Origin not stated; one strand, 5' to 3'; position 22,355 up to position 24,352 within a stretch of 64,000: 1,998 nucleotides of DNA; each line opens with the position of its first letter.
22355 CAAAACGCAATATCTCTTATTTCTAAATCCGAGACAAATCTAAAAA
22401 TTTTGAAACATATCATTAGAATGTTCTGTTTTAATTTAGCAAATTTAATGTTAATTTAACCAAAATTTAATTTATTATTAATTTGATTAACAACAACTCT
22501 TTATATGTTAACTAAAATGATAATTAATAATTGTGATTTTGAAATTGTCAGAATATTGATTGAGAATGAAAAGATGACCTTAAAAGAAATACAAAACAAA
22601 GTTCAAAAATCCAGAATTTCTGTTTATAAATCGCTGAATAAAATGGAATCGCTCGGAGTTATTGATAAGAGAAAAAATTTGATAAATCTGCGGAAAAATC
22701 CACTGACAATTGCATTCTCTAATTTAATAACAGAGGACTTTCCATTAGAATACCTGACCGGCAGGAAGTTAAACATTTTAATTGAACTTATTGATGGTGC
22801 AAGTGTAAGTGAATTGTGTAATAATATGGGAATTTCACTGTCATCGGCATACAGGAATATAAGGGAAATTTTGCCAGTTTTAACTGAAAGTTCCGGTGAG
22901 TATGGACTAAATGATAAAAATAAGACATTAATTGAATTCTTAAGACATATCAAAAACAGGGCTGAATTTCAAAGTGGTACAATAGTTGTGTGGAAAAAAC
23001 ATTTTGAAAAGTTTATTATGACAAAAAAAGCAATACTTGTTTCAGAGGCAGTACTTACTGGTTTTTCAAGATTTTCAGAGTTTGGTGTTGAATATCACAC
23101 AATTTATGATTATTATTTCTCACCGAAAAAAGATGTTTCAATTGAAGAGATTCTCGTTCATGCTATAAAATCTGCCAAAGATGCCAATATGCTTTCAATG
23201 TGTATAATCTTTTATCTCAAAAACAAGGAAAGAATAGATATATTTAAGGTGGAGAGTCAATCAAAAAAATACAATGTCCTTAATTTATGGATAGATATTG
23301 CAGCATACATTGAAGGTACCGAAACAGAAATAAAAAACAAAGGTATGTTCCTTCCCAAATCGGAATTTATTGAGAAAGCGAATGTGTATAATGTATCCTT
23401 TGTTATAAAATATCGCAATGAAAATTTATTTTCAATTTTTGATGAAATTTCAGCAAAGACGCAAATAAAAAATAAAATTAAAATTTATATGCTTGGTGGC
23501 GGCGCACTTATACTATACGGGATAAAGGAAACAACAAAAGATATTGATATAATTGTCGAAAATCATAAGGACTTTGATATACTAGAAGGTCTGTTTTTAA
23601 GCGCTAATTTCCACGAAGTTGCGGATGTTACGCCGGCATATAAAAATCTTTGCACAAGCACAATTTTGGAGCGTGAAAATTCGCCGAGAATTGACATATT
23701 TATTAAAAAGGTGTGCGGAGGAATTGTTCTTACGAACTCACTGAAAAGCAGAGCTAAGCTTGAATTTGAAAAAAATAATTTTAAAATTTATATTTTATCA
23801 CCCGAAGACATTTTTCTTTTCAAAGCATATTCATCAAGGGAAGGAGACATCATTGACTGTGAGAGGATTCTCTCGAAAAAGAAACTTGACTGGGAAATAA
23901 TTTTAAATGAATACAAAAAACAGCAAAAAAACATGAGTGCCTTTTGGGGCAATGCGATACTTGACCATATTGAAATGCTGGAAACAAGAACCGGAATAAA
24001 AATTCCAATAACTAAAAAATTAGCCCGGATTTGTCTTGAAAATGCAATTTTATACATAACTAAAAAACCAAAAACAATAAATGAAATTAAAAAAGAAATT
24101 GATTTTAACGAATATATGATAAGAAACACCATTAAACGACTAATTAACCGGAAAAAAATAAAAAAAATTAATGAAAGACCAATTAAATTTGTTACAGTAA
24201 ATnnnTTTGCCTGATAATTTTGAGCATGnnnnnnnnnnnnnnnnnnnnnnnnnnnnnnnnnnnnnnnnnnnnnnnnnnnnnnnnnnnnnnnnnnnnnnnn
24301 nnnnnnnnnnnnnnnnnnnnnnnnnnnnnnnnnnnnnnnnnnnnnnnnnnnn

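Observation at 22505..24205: Single-polypeptide fusion of winged-HTH regulator-like domains with an AbiEii/DUF1814-like nucleotidyltransferase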

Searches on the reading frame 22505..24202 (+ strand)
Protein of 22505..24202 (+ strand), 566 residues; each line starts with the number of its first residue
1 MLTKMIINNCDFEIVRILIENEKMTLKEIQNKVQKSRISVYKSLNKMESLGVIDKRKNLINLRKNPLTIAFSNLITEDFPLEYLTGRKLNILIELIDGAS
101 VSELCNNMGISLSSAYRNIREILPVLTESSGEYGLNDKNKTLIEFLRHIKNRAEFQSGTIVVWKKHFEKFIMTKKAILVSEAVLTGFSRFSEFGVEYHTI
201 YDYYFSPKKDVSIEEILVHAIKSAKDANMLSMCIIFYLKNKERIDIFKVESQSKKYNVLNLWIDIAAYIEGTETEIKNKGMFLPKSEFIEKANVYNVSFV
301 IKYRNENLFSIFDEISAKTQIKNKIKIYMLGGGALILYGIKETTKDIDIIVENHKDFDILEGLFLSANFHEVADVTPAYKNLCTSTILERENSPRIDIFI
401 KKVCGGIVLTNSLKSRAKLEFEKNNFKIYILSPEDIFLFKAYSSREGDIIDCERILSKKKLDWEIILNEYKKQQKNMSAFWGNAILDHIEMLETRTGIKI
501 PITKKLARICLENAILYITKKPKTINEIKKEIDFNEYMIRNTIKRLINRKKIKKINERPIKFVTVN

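Call 3: search_protein_families(library=pfam, proteins=[window:22505-24202:+], max_evalue=10)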
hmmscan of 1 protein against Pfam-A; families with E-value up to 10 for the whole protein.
window:22505-24202:+ (566 aa): 26 families (the best 25 are shown)
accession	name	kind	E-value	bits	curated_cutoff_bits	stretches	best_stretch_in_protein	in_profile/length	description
PF19502.5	DUF6036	-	9.6e-13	48.7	23.6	1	306-475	1-138/164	Nucleotidyltransferase of unknown function (DUF6036)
PF01978.25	TrmB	-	1.3e-09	38.2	25.6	2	11-57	10-56/68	Sugar-specific transcriptional regulator TrmB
PF24271.1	HVO_2833_C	-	2e-09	38.3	34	1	184-297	6-120/120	HVO_2833, C-terminal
PF13412.12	HTH_24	-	2.2e-07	30.8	21.9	2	11-53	5-47/48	Winged helix-turn-helix DNA-binding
PF05043.19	Mga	-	5.1e-07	30.6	21.1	2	89-128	19-60/87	Mga helix-turn-helix domain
PF12840.13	HTH_20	-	7.7e-06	26.2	27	2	94-121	12-41/51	Helix-turn-helix domain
PF08279.18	HTH_11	-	0.00029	21.1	25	1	13-55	4-48/55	HTH domain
PF25212.1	HVO_A0114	-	0.00058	20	27.6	1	7-58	20-71/84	HVO_A0114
PF13518.12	HTH_28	-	0.0012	19.3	25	1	87-119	1-33/52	Helix-turn-helix domain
PF01022.26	HTH_5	-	0.0012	19.1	22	1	13-55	6-47/47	Bacterial regulatory protein, arsR family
PF13551.12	HTH_29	-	0.0019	18.7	28.1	1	91-120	4-34/64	Winged helix-turn helix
PF01047.28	MarR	-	0.0026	18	24.6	1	11-63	5-57/59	MarR family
PF09339.16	HTH_IclR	-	0.0047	17.1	22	2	97-117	17-37/52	IclR helix-turn-helix domain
PF21476.4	PF0610-like_N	-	0.0087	16.7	33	1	13-45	5-36/50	PF0610-like, N-terminal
PF13384.12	HTH_23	-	0.0087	16.3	24.6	1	87-120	6-39/50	Homeodomain-like domain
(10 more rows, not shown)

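Call 4: search_protein_families(library=ncbifam, proteins=[window:22505-24202:+], max_evalue=10)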
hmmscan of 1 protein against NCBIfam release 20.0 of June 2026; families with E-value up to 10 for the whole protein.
window:22505-24202:+ (566 aa): 13 families
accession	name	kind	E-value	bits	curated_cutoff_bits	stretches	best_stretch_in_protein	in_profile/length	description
NF053606.1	Sta1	subfamily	1e-08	35.2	80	1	7-58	18-69/100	Sta1 family transcriptional regulator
NF040939.2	trans_reg_lrs14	equivalog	1.9e-07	31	90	2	7-58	19-71/103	Lrs14 family HTH-type transcriptional regulator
TIGR01884.1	cas_HTH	subfamily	8.9e-05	22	60.2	2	80-121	136-179/202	CRISPR-associated CARF protein Csa3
TIGR01889.1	Staph_reg_Sar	paralog_domain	0.00039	20.7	62.6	2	11-59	27-79/109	staphylococcal accessory regulator family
NF053758.1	ChrTpTrnRegChrS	equivalog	0.00074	19.3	250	1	5-69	10-74/158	chromate efflux transcriptional regulator ChrS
NF045758.2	YlxM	equivalog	0.0037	17.3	80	1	21-49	30-58/72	YlxM family DNA-binding protein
NF033788.1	HTH_metalloreg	subfamily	0.012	15.4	55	1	13-57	15-59/77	metalloregulator ArsR/SmtB family transcription factor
NF040947.1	trans_reg_LysM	equivalog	0.013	15.2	180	1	8-55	2-49/136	HTH-type transcriptional regulator LysM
NF041396.1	TranRegLrp_Halo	equivalog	0.019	14.8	190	1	5-61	1-57/149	HTH-type transcriptional regulator Lrp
TIGR00804.1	nupC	subfamily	0.021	13.9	442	1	169-235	334-398/401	NupC/NupG family nucleoside CNT transporter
NF045644.1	TransRegBhcR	equivalog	0.046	13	350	1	12-55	29-72/267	HTH-type transcriptional regulator BhcR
TIGR02337.1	HpaR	equivalog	0.11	12.3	121.2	1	7-70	26-89/130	homoprotocatechuate degradation operon regulator HpaR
NF007708.0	PRK10403.1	equivalog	0.13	11.6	343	1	76-126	146-196/215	nitrate/nitrite response regulator protein NarP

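Call 5: search_protein_families(library=padloc, proteins=[window:22505-24202:+], max_evalue=10)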
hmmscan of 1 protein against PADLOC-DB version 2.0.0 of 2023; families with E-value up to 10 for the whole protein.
window:22505-24202:+ (566 aa): 18 families
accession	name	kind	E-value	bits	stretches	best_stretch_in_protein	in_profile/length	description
PDLC01848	CARF3--CARF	-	9.2e-06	23.5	3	77-122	129-173/197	-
PDLC01875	CARF3--CARF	-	2.9e-05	21.9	1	9-57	146-194/219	-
PDLC01849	CARF3--CARF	-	6.7e-05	20.7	3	13-58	142-186/197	-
PDLC01879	CARF3--CARF_TM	-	0.0003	18.5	1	10-66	157-211/222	-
PDLC01457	WYL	-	0.00043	17.9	2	12-52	7-47/229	"CAS-I,CAS-II,CAS-III,CAS-IV,CAS-V,CAS-VI; associated_signaling"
PDLC01044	Csa3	-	0.00045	18.2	2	9-56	136-182/194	Type I-A associated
PDLC01268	CasR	-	0.00053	18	3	12-58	127-172/179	"CAS-I,CAS-II,CAS-III,CAS-IV,CAS-V,CAS-VI; associated_signaling"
PDLC01858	CARF3--CARF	-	0.00071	17.5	1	4-67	139-201/204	-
PDLC01438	Csa3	-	0.0018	16.4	2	11-58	150-194/305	"CAS-I,CAS-II,CAS-III,CAS-IV,CAS-V,CAS-VI; associated_signaling"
PDLC01863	CARF3--CARF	-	0.0019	16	1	4-58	114-167/182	-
PDLC01857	CARF3--CARF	-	0.0025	15.5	2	81-122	126-167/201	-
PDLC01434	CasR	-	0.0039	15.1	3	11-57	130-175/191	"CAS-I,CAS-II,CAS-III,CAS-IV,CAS-V,CAS-VI; associated_signaling"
PDLC01866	CARF3--CARF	-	0.0041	15.1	1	8-62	138-196/207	-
PDLC01852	CARF3--CARF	-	0.021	12.8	1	11-57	145-191/208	-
PDLC03927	PsyrA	-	0.028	11.6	1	505-562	339-394/398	-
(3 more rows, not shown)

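Call 7: search_solved_structures(query=window:22505-24202:+, max_evalue=10, show_alignments=2)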
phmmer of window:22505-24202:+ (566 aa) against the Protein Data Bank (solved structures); distinct sequences matched with E-value up to 10: 9.
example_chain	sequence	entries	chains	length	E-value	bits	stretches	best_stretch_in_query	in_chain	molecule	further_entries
2dbb_A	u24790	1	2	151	0.02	16.5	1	7-57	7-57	Putative HTH-type transcriptional regulator PH0061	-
3i4p_A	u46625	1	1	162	0.037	15.6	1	9-85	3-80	Transcriptional regulator, AsnC family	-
2lvs_A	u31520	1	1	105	0.062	14.9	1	12-60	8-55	Putative uncharacterized protein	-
2ia0_A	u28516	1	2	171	0.11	14.1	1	7-72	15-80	Putative HTH-type transcriptional regulator PF0864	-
2wkn_A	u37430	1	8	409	0.52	11.8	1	326-387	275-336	FORMAMIDASE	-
2p5v_A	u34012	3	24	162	1.1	10.8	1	4-60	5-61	Transcriptional regulator, LRP/AsnC family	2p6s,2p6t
6h3o_A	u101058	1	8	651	2.1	9.8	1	98-212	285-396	Alcohol oxidase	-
6h3g_A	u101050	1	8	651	2.1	9.8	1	98-212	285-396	Alcohol oxidase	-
9v6k_A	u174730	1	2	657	2.2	9.8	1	98-212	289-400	Alcohol oxidase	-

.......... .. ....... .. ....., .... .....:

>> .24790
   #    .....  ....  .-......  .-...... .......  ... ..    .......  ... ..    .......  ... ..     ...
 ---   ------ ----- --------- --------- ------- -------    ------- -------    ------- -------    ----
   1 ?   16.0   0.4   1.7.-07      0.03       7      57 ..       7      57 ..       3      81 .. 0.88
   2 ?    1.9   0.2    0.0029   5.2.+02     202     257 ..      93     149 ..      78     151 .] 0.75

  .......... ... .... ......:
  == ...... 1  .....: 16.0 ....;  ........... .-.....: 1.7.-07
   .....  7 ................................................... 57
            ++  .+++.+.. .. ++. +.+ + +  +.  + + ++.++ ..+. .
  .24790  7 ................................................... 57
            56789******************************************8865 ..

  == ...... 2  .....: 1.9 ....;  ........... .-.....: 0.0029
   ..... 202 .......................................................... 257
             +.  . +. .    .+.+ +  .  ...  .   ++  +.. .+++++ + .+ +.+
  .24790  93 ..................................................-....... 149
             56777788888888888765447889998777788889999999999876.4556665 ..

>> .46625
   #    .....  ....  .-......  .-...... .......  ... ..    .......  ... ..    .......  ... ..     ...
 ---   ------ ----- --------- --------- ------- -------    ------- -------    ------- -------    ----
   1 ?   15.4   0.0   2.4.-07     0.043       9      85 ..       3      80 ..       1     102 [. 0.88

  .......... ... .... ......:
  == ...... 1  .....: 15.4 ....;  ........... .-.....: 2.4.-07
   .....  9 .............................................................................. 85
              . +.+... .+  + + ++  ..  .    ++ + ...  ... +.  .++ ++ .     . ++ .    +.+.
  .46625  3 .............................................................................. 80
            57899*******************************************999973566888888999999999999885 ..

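Call 9: find_homologous_proteins(query=window:22505-24202:+, max_evalue=0.001)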
Query window:22505-24202:+ (566 aa): 23 proteins with E <= 0.001 among 8000 candidates.
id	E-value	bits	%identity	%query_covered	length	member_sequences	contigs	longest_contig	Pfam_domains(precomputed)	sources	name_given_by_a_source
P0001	0.0e+0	1226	100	100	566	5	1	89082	PF05043.20,PF12840.14,PF13412.13,PF24271.2,PF01978.26,PF19502.6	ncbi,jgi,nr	ncbi:MAG: hypothetical protein CVT88_00950 [Candidatus Altiarchaeales archaeon HGW-Altiarchaeales-1]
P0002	0.0e+0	1077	88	99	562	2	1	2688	PF13412.13,PF24271.2,PF01978.26,PF19502.6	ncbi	-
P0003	2.5e-250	849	68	100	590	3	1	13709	PF08279.19,PF01978.26,PF01022.27,PF12802.14,PF19502.6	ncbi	-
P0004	1.8e-213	728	61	99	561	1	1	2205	PF13412.13,PF08279.19,PF24271.2,PF01978.26,PF01022.27,PF19502.6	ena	-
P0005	3.3e-210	717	60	100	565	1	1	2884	PF13412.13,PF24271.2,PF01978.26,PF01022.27,PF19502.6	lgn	-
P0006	7.9e-202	689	62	92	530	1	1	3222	PF13412.13,PF08279.19,PF24271.2,PF01978.26,PF01022.27,PF19502.6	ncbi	-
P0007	6.0e-152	525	46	98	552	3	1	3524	PF01978.26,PF19502.6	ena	-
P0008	4.0e-111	390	36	97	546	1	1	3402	PF24271.2,PF01978.26,PF19502.6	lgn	-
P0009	1.1e-110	389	35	98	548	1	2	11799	PF24271.2,PF19502.6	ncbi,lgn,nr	ncbi:MAG: DUF6036 family nucleotidyltransferase [Candidatus Diapherotrites archaeon]|nr:hypothetical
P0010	1.9e-109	385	39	98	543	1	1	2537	PF01978.26,PF09970.16,PF19502.6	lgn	-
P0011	3.9e-103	364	36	95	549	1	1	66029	PF01978.26,PF12802.14,PF19502.6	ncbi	ncbi:MAG: DUF6036 family nucleotidyltransferase [Candidatus Micrarchaeota archaeon]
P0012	3.7e-101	357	37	93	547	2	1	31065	PF24271.2,PF19502.6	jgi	-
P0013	8.2e-101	356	38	93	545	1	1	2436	PF24271.2,PF19502.6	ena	-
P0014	1.0e-100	356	39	89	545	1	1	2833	PF24271.2,PF19502.6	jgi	-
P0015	1.1e-100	356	38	89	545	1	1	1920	PF24271.2,PF19502.6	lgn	-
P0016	1.8e-98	348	37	98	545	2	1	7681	PF24271.2,PF19502.6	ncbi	-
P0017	3.2e-98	348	38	93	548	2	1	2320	PF24271.2,PF19502.6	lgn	-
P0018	4.6e-98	347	36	93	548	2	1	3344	PF19502.6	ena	-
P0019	2.8e-97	344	44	71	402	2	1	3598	PF24271.2,PF19502.6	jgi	jgi:predicted nucleotidyltransferase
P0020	5.1e-97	344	38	95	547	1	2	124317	PF24271.2,PF19502.6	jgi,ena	-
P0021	5.3e-97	344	37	88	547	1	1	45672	PF19502.6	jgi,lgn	-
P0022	5.7e-95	337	36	92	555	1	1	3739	PF24271.2,PF19502.6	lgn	-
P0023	1.1e-34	138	31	67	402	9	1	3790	PF24271.2,PF01978.26,PF03965.23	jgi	jgi:hypothetical protein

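Call 16: find_encoding_contigs(protein=P0011, flank=6000, max_places=3)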
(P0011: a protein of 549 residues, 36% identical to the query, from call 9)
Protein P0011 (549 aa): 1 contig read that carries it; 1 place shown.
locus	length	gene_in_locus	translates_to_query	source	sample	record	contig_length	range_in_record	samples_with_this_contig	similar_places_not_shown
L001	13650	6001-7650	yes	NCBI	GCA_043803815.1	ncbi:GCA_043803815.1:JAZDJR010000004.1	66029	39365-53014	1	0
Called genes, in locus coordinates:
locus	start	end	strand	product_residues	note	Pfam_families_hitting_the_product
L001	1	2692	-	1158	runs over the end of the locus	-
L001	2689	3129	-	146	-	-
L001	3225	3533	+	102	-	-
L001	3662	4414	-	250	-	PF14321:DUF4382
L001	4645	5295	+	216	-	PF01351:RNase_HII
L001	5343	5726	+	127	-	-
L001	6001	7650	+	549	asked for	PF01978:TrmB (faint), PF12802:MarR_2 (faint), PF19502:DUF6036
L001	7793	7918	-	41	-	-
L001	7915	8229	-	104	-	PF01909:NTP_transf_2, PF18765:Polbeta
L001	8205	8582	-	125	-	PF05168:HEPN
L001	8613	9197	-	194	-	PF04079:SMC_ScpB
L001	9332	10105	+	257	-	-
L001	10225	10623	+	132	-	-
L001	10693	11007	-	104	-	-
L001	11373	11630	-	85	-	-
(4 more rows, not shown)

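Call 17: find_encoding_contigs(protein=P0020, flank=6000, max_places=3)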
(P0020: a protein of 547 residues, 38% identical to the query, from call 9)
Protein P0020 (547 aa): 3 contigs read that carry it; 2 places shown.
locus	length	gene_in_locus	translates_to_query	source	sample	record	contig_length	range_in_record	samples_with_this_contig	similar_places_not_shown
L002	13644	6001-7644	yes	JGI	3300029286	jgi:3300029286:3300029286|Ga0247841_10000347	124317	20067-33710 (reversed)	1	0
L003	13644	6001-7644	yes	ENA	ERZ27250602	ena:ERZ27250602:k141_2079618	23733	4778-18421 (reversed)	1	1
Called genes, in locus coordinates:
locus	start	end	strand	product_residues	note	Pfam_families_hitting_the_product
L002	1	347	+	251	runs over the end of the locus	PF00696:AA_kinase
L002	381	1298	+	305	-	PF26233:NicX, PF02073:Peptidase_M29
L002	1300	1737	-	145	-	PF00583:Acetyltransf_1, PF13673:Acetyltransf_10, PF13508:Acetyltransf_7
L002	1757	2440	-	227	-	PF11848:DUF3368 (faint)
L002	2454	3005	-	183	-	-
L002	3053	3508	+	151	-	-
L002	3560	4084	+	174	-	PF02778:tRNA_int_endo_N, PF01974:tRNA_int_endo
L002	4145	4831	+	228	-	PF02592:Vut_1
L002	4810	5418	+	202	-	-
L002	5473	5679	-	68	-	-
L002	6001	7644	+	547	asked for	PF24271:HVO_2833_C (weak), PF19502:DUF6036 (weak)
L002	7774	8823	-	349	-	PF11139:SfLAP (weak)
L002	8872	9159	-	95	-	PF02001:DUF134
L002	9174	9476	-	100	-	PF17253:DUF5320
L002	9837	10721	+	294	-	PF13481:AAA_25 (weak), PF06745:ATPase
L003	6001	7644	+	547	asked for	PF24271:HVO_2833_C (weak), PF19502:DUF6036 (weak)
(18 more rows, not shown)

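Call 18: find_encoding_contigs(protein=P0009, flank=6000, max_places=3)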
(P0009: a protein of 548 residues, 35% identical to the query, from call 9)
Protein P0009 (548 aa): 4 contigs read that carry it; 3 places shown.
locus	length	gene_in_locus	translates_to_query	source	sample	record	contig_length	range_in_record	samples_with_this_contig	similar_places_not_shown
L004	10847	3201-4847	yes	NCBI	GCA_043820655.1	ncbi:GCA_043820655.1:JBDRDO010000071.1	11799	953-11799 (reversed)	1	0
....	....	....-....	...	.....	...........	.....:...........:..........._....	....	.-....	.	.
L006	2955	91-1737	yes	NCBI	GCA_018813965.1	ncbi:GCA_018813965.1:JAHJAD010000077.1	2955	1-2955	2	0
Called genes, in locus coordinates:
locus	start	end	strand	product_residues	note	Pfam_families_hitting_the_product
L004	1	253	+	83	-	?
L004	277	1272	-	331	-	PF01022:HTH_5 (faint), PF01047:MarR (faint), PF12840:HTH_20 (faint), PF13404:HTH_AsnC-type, PF13412:HTH_24, PF22451:NirdL-like_HTH (faint), PF13404:HTH_AsnC-type, PF13412:HTH_24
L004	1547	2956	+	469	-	-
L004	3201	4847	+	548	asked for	PF24271:HVO_2833_C (faint), PF19502:DUF6036 (weak)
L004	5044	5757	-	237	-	PF02390:Methyltransf_4 (faint)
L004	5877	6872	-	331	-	PF02661:Fic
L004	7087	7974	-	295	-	PF02475:TRM5-TYW2_MTfase (faint), PF05050:Methyltransf_21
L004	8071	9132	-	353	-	PF01544:CorA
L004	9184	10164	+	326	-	PF00924:MS_channel_2nd, PF21082:MS_channel_3rd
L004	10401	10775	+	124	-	PF03479:PCC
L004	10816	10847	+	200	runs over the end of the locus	PF18955:DUF5698, PF10035:DUF2179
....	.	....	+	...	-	?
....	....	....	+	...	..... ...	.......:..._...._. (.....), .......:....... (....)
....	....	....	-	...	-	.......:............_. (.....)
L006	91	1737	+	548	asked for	PF24271:HVO_2833_C (faint), PF19502:DUF6036 (weak)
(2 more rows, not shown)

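Call 24: find_encoding_contigs(protein=P0003, flank=6000, max_places=2)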
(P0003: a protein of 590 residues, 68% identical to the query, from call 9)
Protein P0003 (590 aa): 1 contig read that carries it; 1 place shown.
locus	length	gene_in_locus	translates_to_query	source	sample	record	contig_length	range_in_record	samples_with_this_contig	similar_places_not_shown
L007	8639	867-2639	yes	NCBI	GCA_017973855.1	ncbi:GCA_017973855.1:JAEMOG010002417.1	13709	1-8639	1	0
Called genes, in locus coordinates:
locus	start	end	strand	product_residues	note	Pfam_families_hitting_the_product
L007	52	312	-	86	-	-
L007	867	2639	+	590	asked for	PF01022:HTH_5 (faint), PF01978:TrmB (weak), PF08279:HTH_11 (faint), PF12802:MarR_2 (faint), PF19502:DUF6036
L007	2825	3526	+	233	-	-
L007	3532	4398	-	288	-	PF01040:UbiA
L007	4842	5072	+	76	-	-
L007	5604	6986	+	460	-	PF04055:Radical_SAM, PF13353:Fer4_12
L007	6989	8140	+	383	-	-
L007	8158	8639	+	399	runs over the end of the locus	PF02163:Peptidase_M50 (weak)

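Call 25: find_encoding_contigs(protein=P0002, flank=3000, max_places=2)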
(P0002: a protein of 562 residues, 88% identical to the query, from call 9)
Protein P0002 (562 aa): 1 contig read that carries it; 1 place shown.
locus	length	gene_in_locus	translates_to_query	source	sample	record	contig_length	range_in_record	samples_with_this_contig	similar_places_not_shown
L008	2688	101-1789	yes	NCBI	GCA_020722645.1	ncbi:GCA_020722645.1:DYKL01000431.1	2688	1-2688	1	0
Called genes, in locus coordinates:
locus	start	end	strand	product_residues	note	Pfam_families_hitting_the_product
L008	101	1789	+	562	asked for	PF01978:TrmB (faint), PF13412:HTH_24 (faint), PF24271:HVO_2833_C (weak), PF19502:DUF6036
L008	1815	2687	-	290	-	?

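Call 28: predict_structure(alignment_id=A1)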
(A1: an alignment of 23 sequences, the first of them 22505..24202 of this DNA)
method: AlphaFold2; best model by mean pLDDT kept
length: 566 residues; sequences in the alignment: 23
mean_pLDDT: 87.0   pTM: 0.62
mean pLDDT of the five models: 87.0, 86.3, 85.0, 84.7, 77.7
residues with pLDDT >= 90: 281; 70-90: 246; 50-70: 33; < 50: 6
segments of 3 or more residues with pLDDT < 50: 1-6
pLDDT, mean of each block of 10 residues (from residue 1): 46 89 92 89 86 87 89 90 86 89 80 88 91 90 90 71 84 83 94 90 92 97 93 96 88 91 90 83 91 86 88 83 87 93 91 91 91 60 76 87 78 92 88 93 80 92 94 75 80 86 90 91 94 91 95 92 89
secondary structure, 60 per line:
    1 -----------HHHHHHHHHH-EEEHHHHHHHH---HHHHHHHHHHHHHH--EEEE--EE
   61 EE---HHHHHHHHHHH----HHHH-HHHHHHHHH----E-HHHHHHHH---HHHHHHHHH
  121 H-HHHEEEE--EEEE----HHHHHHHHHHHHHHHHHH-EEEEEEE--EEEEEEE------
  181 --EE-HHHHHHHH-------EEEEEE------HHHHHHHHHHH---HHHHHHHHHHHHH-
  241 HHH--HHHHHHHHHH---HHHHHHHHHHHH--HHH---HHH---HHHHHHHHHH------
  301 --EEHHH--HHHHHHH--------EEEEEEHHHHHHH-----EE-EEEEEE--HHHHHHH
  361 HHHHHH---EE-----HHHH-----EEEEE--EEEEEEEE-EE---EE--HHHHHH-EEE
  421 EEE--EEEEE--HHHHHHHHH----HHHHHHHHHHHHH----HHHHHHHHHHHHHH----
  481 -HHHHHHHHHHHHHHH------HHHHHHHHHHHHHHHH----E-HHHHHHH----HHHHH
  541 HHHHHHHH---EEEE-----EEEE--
elements in order: H12-21 E23-25 H26-33 H37-50 E53-56 E59-62 H66-76 H81-84 H86-94 H101-108 H112-121 E126-129 E132-135 H140-157 E159-165 E168-174 H186-193 E201-206 H213-223 H227-239 H246-255 H259-270 H285-294 H310-316 E325-330 H331-337 E346-351 H354-366 H377-380 E386-390 E393-400 H411-416 E418-423 E426-430 H433-441 H446-458 H463-476 H482-496 H503-518 H525-531 H536-548 E552-555 E561-564
